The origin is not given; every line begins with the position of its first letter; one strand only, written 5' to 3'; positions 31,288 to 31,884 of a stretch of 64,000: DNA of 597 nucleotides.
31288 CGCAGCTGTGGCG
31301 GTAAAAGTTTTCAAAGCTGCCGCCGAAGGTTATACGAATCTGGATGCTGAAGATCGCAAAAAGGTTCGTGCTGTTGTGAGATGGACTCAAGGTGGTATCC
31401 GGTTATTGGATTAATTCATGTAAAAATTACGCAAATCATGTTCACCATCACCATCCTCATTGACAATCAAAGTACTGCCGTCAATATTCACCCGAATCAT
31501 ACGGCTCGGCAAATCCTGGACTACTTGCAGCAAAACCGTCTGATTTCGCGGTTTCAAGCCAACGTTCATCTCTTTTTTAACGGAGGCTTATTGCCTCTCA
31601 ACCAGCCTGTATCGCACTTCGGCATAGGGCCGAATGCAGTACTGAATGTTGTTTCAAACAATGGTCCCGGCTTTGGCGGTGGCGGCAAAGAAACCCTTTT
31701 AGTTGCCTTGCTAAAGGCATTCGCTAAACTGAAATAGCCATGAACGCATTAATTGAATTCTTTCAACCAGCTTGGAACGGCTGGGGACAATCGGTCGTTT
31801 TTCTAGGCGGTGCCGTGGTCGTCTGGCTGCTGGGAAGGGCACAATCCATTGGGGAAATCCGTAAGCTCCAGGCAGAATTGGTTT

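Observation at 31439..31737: Ubiquitin-like beta-grasp protein with '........' tail followed by a 16-aa C-terminal helix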

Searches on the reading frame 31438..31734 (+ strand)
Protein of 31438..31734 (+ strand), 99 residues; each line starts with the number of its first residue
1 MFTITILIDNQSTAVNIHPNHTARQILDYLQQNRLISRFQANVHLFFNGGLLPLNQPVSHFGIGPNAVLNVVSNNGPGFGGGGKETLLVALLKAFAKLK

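Call 5: search_protein_families(library=pfam, proteins=[window:31438-31734:+], max_evalue=1)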
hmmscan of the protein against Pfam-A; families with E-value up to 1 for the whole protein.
window:31438-31734:+ (99 aa): 5 families
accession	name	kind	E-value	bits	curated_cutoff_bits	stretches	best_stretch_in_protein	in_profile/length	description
PF11976.14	Rad60-SLD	-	0.0013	18.9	23.8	1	9-72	9-71/72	Ubiquitin-2 like Rad60 SUMO-like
PF02196.21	RBD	-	0.0023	18.2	25.7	1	7-58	6-58/69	Raf-like Ras-binding domain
PF11470.14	TUG-UBL1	-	0.0097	16.5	23.3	1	9-70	4-64/65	TUG ubiquitin-like domain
PF00240.29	ubiquitin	-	0.044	14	25.4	1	9-72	7-68/72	Ubiquitin family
PF10790.15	DUF2604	-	0.066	14.1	25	1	3-71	7-77/85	Protein of Unknown function (DUF2604)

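Call 6: find_homologous_proteins(query=window:31438-31734:+, max_evalue=0.01)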
Query window:31438-31734:+ (99 aa): 9 proteins with E <= 0.01 among 9 candidates.
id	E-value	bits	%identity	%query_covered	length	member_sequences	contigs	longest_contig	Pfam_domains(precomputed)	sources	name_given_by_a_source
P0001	5.9e-55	201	97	100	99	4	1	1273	-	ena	-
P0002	2.2e-45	171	81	100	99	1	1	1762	-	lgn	-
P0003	9.2e-38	146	71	99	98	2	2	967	-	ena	-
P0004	5.5e-37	144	73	100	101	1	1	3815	-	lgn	-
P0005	2.7e-36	142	68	100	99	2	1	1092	-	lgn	-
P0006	1.6e-35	139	69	100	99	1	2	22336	-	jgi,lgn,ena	-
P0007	1.6e-32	130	67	100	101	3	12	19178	-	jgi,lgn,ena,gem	-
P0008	1.1e-27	114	59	100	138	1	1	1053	-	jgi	jgi:hypothetical protein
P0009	1.4e-21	95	48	100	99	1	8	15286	-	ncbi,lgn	-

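Call 7: search_solved_structures(query=window:31438-31734:+, max_evalue=10, show_alignments=3)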
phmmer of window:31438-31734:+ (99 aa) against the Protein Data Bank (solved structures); distinct sequences matched with E-value up to 10: 1.
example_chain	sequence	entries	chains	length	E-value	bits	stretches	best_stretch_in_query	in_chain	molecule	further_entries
5jhq_A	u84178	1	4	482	1.1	13.1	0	38-62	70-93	Tankyrase-1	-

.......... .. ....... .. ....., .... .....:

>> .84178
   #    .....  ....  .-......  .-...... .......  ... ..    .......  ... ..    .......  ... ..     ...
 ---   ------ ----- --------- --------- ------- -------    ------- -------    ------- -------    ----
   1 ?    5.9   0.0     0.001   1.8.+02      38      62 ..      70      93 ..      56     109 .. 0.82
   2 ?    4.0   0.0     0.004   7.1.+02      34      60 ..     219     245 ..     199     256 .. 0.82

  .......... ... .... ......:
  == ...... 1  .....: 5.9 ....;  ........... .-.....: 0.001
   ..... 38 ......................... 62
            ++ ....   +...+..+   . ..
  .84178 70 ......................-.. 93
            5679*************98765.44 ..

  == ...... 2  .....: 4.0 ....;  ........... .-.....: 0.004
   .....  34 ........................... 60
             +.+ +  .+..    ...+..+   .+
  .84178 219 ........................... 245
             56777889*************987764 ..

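Call 9: find_encoding_contigs(protein=P0006, flank=10000, max_places=3)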
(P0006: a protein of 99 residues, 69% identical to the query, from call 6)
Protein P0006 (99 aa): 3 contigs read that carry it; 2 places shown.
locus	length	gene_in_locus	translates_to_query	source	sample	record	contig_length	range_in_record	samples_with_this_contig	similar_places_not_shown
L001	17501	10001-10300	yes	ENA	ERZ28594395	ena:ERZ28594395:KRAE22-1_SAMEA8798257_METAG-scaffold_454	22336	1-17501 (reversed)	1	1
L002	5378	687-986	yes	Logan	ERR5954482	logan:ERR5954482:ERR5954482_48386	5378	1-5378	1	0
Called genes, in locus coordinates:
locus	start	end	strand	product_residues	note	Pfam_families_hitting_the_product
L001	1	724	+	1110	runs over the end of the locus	PF00082:Peptidase_S8, PF00431:CUB, PF19190:BACON_2, PF19081:Ig_7 (faint), PF18962:Por_Secre_tail (weak)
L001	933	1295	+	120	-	-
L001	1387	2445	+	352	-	-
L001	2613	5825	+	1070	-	PF13424:TPR_12, PF13424:TPR_12, PF13424:TPR_12, PF24885:TPR_NPHP3, PF00515:TPR_1, PF13374:TPR_10, PF13424:TPR_12, PF24885:TPR_NPHP3, +32 more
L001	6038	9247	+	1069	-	PF07719:TPR_2 (faint), PF13374:TPR_10 (faint), PF24885:TPR_NPHP3 (faint), PF00515:TPR_1 (faint), PF13181:TPR_8 (faint), PF13424:TPR_12, PF12770:CHAT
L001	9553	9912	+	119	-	-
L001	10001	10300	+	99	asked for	-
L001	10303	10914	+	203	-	-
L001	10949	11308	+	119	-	-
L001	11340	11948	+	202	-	-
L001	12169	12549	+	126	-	-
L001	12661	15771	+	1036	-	PF07719:TPR_2 (faint), PF00515:TPR_1 (faint), PF13176:TPR_7 (faint), PF13424:TPR_12, PF13424:TPR_12, PF13374:TPR_10 (weak), PF13424:TPR_12, PF12770:CHAT, +4 more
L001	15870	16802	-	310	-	-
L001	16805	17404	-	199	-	-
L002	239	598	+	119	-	-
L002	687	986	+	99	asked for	-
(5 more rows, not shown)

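Call 10: find_encoding_contigs(protein=P0007, flank=10000, max_places=4)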
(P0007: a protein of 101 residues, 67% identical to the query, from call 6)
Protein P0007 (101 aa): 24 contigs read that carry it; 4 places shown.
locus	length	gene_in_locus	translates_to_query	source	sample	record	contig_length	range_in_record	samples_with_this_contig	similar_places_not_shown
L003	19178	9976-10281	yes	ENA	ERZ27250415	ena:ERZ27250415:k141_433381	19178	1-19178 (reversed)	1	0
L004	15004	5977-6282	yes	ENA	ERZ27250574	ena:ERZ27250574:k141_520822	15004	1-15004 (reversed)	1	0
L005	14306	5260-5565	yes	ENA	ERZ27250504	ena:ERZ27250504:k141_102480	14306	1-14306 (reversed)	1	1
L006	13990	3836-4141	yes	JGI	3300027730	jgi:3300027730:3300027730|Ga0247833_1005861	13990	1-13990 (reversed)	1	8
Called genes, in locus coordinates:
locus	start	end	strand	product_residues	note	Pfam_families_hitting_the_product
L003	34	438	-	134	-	-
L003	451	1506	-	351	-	PF04851:ResIII (weak), PF00580:UvrD-helicase (faint), PF13245:AAA_19, PF13604:AAA_30, PF01443:Viral_helicase1 (weak), PF13361:UvrD_C (weak), PF13538:UvrD_C_2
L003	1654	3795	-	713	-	PF08378:NERD, PF00580:UvrD-helicase (faint), PF01443:Viral_helicase1 (faint), PF13245:AAA_19 (weak), PF13538:UvrD_C_2 (weak)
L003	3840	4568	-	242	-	PF16289:PIN_12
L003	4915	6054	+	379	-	PF01609:DDE_Tnp_1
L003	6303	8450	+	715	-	PF00082:Peptidase_S8, PF18962:Por_Secre_tail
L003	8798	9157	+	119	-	-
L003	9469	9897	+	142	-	-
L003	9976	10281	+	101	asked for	-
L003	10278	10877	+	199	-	-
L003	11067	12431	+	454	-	-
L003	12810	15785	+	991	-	PF13424:TPR_12 (weak), PF00515:TPR_1 (weak), PF14938:SNAP (weak), PF24885:TPR_NPHP3, PF13424:TPR_12, PF13424:TPR_12, PF13424:TPR_12, PF12770:CHAT, +7 more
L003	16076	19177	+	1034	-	?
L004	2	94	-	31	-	?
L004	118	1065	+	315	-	-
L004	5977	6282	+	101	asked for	-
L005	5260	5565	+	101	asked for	-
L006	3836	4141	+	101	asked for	-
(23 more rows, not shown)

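Call 11: find_encoding_contigs(protein=P0009, flank=10000, max_places=4)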
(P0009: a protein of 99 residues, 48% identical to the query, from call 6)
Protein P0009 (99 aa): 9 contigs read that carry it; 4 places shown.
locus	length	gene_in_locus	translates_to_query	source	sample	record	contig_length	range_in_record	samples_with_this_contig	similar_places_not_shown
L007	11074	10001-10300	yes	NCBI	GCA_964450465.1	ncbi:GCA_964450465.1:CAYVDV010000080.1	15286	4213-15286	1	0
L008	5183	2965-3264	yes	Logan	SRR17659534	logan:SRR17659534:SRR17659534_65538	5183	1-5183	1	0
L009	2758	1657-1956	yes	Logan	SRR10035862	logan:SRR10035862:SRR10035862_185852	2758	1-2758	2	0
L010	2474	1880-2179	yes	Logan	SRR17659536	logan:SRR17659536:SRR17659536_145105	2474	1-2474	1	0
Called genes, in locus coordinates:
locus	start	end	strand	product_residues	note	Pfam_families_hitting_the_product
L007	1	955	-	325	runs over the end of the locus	-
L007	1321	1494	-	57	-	-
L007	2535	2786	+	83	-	PF18962:Por_Secre_tail (weak)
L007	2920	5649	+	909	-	PF00082:Peptidase_S8, PF18962:Por_Secre_tail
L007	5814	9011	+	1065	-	PF13424:TPR_12 (weak), PF24885:TPR_NPHP3 (weak), PF13424:TPR_12, PF24885:TPR_NPHP3, PF13424:TPR_12, PF13374:TPR_10, PF13424:TPR_12 (weak), PF12770:CHAT, +6 more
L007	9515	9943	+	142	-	-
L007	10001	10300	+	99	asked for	-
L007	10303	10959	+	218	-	-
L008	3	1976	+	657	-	?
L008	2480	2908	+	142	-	-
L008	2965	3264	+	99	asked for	-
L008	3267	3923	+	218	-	-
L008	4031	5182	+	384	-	?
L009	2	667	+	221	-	?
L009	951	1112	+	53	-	-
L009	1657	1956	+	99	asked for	-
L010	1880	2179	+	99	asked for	-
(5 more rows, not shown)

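Call 15: search_protein_families(library=ncbifam, proteins=[window:31438-31734:+], max_evalue=0.1)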
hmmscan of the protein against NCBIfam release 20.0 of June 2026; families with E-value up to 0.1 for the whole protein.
window:31438-31734:+ (99 aa): 0 families

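Call 18: predict_structure(alignment_id=A1)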
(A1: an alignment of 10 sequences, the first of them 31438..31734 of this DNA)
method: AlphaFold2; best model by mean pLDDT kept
length: 99 residues; sequences in the alignment: 10
mean_pLDDT: 76.7   pTM: 0.61
mean pLDDT of the five models: 76.7, 76.5, 75.8, 73.5, 73.1
residues with pLDDT >= 90: 16; 70-90: 52; 50-70: 19; < 50: 12
segments of 3 or more residues with pLDDT < 50: 75-83
pLDDT, mean of each block of 10 residues (from residue 1): 87 88 90 73 81 89 89 54 51 64
secondary structure, 60 per line:
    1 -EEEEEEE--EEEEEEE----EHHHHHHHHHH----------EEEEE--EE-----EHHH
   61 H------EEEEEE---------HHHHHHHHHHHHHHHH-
elements in order: E2-8 E11-17 H23-32 E43-47 H58-61 E68-73 H83-98

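Call 21: search_protein_representatives(alignment_id=A1)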
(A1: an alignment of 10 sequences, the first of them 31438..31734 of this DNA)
Query: 10 sequences, 99 profile positions. Proteins with E-value up to 0.001 (for the whole library): 70; up to 1e-10: 11; up to 1e-30: 3. The best 70 are listed.
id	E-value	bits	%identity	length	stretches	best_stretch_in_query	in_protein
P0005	1.8e-47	175.8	-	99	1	1-99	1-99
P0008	1.2e-43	163.5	-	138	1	1-99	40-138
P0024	7.5e-33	128.9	-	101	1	1-99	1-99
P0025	5.3e-27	110.1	-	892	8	2-73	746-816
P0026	3.5e-24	101.1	-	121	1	2-99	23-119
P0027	1.7e-22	95.7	-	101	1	3-99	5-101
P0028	9.0e-19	83.7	-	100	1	1-99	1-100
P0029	6.9e-15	71.3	-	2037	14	26-76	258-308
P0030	3.1e-13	66.0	-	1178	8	4-56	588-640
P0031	3.5e-13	65.8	-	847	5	39-74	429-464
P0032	1.3e-11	60.7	-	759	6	4-77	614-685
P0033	2.3e-09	53.6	-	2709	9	11-40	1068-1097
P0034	1.0e-08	51.5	-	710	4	11-72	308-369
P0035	2.1e-08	50.5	-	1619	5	44-71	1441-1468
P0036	3.8e-08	49.7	-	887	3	6-78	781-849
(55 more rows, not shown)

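Call 22: fold_search(model_id=the predicted structure, library=pdb)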
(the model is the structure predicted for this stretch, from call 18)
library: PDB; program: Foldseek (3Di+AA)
matches with E <= 10: 1829; with E <= 0.001: 537
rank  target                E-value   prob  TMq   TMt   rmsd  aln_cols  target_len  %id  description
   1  4v3l_D                4.3e-06  1.00  0.64  0.86   1.8        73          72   19  RNF38-UB-UbcH5B-Ub complex (released 2015-04-08)
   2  8hm2_B                6.3e-06  1.00  0.68  0.89   1.7        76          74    9  Crystal structure of human ubiquitin-like protein from bacteroides fragilis c terminal cysteine mutant (released 2023-11-29)
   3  3nob_C                7.2e-06  1.00  0.65  0.84   1.8        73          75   19  Structure of K11-linked di-ubiquitin (released 2010-08-11)
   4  8vk8_H                7.2e-06  1.00  0.66  0.87   1.8        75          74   19  Structure of UbV.d2.1 in complex with Ube2d2 (released 2024-09-25)
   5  6pzv_A                1.0e-05  1.00  0.66  0.84   1.6        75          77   17  Crystal Structure of Bovine DNMT1 RFTS domain in complex with H3K9me3 and Ubiquitin (released 2020-07-15)
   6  5yt6_C                1.1e-05  1.00  0.66  0.86   1.8        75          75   19  Crystal structure of TAX1BP1 UBZ2 in complex with mono-ubiquitin (released 2018-07-11)
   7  5ibk_F                1.1e-05  1.00  0.64  0.83   1.9        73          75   18  Skp1-F-box in complex with a ubiquitin variant (released 2016-03-30)
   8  5dk8_B                1.2e-05  1.00  0.65  0.84   1.6        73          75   18  Human ubiquitin in the P1 space group (released 2015-12-16)
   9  5o76_E                1.2e-05  1.00  0.64  0.85   1.8        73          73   18  Structure of phosphoY371 c-CBL in complex with ZAP70-peptide and UbV.pCBL ubiquitin variant (released 2017-11-01)
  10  2zcb_A                1.4e-05  1.00  0.66  0.87   1.7        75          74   17  Crystal Structure of ubiquitin P37A/P38A (released 2007-11-20)
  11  4auq_C                1.4e-05  1.00  0.64  0.82   1.8        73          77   19  Structure of BIRC7-UbcH5b-Ub complex. (released 2012-08-15)
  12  4gsw_B                1.4e-05  1.00  0.63  0.84   1.9        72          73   21  Crystal structure of ubiquitin from Entamoeba histolytica to 2.15 Angstrom (released 2012-12-12)
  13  5af4_G                1.4e-05  1.00  0.65  0.85   1.9        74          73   19  Structure of Lys33-linked diUb (released 2015-03-25)
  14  2o6v_D                1.4e-05  1.00  0.65  0.83   2.1        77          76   18  Crystal structure and solution NMR studies of Lys48-linked tetraubiquitin at neutral pH (released 2007-02-13)
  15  4zft_B                1.5e-05  1.00  0.64  0.81   1.8        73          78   19  Catalytic domain of Sst2 F403W mutant bound to ubiquitin (released 2015-10-14)
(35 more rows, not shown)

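Call 30: find_related_loci(query=A1, collection=genome_contigs, flank=10000)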
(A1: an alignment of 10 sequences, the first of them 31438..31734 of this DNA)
Query A1 (99 aa) in genome_contigs; peptide patterns used: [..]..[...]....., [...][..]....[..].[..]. (x = any residue, [..] = any of these).
111 stretches matched a pattern; 4 encode a relative of the query (tblastn E <= 1e-3); 4 distinct loci.
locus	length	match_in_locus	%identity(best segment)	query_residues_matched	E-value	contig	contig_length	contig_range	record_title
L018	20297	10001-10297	56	1-99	3e-34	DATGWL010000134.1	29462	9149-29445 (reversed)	MAG TPA_asm: Saprospiraceae bacterium isolate SMAG_U10581 k141_32350, whole genome shotgun sequence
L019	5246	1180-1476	58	1-99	1e-28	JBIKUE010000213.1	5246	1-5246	MAG: Saprospiraceae bacterium isolate ME2015-08-07_3300034020_group6_bin72 Rohwer_bin598_scaffold_18722_c1, whole genome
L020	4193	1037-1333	51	1-99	7e-28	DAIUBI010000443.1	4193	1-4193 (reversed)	MAG TPA_asm: Saprospiraceae bacterium isolate CTOTU1229 NODE_20556_length_4193_cov_9.111890, whole genome shotgun sequen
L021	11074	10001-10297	48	1-99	1e-20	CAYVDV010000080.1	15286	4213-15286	MAG TPA_asm: uncultured Saprospiraceae bacterium isolate binchicken_co118_291 genome assembly, contig: NODE_4149_length_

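Call 49: search_protein_families(library=padloc, proteins=[window:31438-31734:+], max_evalue=0.01)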
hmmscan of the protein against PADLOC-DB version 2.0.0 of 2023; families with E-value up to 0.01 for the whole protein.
window:31438-31734:+ (99 aa): 0 families

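Call 50: search_protein_families(library=phrogs, proteins=[window:31438-31734:+], max_evalue=0.01)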
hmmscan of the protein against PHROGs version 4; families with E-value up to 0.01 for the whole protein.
window:31438-31734:+ (99 aa): 0 families

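Call 59: search_protein_families(library=pfam, alignment_id=A2, max_evalue=0.1)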
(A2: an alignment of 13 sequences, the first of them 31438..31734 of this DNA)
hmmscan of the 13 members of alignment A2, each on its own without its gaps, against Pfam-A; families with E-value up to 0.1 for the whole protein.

A. member 1, window:31438-31734:+ (99 aa): 5 families
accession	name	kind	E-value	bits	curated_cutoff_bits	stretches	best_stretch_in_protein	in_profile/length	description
PF11976.14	Rad60-SLD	-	0.0013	18.9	23.8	1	9-72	9-71/72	Ubiquitin-2 like Rad60 SUMO-like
PF02196.21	RBD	-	0.0023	18.2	25.7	1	7-58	6-58/69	Raf-like Ras-binding domain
PF11470.14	TUG-UBL1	-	0.0097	16.5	23.3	1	9-70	4-64/65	TUG ubiquitin-like domain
PF00240.29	ubiquitin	-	0.044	14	25.4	1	9-72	7-68/72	Ubiquitin family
PF10790.15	DUF2604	-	0.066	14.1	25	0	3-71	7-77/85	Protein of Unknown function (DUF2604)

B. families by the number of members that match (of 13 scanned): 8 families
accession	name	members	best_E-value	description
PF11976.14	Rad60-SLD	10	2.8e-05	Ubiquitin-2 like Rad60 SUMO-like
PF00240.29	ubiquitin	7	0.00016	Ubiquitin family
PF11470.14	TUG-UBL1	5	0.00099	TUG ubiquitin-like domain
PF02196.21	RBD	2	0.0023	Raf-like Ras-binding domain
PF10790.15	DUF2604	2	0.066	Protein of Unknown function (DUF2604)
PF24951.3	LisH_PAC1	1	0.037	PAC1 LisH domain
PF13412.12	HTH_24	1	0.05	Winged helix-turn-helix DNA-binding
PF00794.24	PI3K_rbd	1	0.05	PI3-kinase family, ras-binding domain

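Call 71: find_related_loci(query=A1, collection=viral_contigs, flank=5000)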
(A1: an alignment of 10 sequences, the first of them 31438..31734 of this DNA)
Query A1 (99 aa) in viral_contigs; peptide patterns used: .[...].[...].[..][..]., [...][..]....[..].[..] (x = any residue, [..] = any of these).
147 stretches matched a pattern, but none encodes a relative of the query by tblastn (E <= 1e-3).

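Call 72: find_related_loci(query=A1, collection=metagenome_contigs, flank=6000)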
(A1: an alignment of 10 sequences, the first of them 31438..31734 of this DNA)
Query A1 (99 aa) in metagenome_contigs; peptide patterns used: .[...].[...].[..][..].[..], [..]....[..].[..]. (x = any residue, [..] = any of these).
552 stretches matched a pattern; 1 encode a relative of the query (tblastn E <= 1e-3); 1 distinct loci.
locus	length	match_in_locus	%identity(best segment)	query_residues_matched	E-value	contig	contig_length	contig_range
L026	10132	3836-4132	67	1-99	9e-40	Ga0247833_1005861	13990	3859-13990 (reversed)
